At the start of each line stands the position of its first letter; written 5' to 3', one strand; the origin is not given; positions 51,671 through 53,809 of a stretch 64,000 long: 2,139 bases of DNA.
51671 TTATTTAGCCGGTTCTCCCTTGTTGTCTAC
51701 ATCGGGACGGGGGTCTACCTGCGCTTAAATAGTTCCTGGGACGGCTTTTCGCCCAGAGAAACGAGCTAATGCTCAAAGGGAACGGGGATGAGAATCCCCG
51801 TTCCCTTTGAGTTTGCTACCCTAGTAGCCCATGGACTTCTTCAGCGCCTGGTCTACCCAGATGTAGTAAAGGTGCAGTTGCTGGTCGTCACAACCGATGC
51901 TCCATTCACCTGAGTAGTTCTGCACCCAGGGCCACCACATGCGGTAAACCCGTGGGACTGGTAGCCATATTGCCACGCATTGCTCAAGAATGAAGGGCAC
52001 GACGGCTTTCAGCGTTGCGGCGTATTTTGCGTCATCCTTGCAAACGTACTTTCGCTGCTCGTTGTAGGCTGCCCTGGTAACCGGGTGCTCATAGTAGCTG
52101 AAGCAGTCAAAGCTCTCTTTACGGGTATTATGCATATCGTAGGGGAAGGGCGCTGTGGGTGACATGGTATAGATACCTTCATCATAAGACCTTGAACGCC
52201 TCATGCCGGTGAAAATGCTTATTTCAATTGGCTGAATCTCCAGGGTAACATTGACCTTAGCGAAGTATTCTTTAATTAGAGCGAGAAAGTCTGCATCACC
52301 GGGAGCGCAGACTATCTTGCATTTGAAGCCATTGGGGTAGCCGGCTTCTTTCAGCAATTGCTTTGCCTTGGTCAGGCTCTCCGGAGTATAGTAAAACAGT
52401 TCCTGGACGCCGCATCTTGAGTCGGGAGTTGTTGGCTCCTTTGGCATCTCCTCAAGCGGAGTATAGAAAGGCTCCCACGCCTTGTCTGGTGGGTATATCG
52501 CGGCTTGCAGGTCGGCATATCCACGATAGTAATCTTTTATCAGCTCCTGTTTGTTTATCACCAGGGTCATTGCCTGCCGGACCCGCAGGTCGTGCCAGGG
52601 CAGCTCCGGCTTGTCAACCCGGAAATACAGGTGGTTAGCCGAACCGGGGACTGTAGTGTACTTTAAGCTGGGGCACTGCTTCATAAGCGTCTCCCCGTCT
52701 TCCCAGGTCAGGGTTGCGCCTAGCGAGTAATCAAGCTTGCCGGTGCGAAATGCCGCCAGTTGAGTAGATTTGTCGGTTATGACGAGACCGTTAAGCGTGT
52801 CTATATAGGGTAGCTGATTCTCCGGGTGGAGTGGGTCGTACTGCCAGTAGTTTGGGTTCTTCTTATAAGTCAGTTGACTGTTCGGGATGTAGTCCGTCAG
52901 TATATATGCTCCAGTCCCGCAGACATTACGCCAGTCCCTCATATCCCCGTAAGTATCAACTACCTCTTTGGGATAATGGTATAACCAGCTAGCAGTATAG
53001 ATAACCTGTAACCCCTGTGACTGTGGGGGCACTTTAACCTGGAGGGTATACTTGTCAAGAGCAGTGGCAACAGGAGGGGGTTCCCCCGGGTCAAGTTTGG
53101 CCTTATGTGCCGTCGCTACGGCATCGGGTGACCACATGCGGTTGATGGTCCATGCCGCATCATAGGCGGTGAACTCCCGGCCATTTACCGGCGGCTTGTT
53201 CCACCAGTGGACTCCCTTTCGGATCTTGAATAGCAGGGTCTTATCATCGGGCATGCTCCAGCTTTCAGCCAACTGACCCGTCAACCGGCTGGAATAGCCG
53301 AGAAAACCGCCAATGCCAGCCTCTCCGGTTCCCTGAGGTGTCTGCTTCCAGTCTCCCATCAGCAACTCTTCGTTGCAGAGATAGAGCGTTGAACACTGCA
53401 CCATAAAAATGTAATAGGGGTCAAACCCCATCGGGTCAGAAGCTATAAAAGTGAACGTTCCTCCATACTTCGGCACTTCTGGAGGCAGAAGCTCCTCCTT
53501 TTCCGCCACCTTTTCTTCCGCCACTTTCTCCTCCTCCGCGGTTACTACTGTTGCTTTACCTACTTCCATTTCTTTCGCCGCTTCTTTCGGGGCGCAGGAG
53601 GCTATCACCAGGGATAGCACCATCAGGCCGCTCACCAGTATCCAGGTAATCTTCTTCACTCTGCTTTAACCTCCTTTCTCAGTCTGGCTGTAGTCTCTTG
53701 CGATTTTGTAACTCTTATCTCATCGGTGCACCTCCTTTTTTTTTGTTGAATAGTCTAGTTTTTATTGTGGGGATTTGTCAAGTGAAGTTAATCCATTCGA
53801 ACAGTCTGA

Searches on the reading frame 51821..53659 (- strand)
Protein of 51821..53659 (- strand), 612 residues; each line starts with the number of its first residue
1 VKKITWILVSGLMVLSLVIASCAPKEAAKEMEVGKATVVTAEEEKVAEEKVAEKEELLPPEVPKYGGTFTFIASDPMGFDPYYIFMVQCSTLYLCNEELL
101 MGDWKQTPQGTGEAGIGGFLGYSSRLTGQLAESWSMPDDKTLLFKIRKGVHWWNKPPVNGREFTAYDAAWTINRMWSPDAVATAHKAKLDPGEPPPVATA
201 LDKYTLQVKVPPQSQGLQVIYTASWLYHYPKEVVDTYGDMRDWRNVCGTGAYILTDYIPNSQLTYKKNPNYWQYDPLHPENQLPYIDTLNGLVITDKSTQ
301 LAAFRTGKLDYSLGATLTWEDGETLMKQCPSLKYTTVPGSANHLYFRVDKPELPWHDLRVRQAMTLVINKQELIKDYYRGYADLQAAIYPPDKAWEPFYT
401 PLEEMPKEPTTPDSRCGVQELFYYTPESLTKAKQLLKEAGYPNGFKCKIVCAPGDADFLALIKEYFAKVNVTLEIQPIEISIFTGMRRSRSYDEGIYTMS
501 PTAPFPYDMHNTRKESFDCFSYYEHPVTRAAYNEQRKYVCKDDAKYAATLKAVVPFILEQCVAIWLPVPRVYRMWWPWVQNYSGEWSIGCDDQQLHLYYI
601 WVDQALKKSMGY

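Call 70: search_protein_families(library=pfam, proteins=[window:51821-53659:-], max_evalue=1e-8)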
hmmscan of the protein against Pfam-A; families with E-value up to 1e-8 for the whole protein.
window:51821-53659:- (612 aa): 1 family
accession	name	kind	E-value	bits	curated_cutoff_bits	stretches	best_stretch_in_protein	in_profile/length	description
PF00496.27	SBP_bac_5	-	2.1e-54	185.5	32.4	1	126-502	2-349/368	Bacterial extracellular solute-binding proteins, family 5 Middle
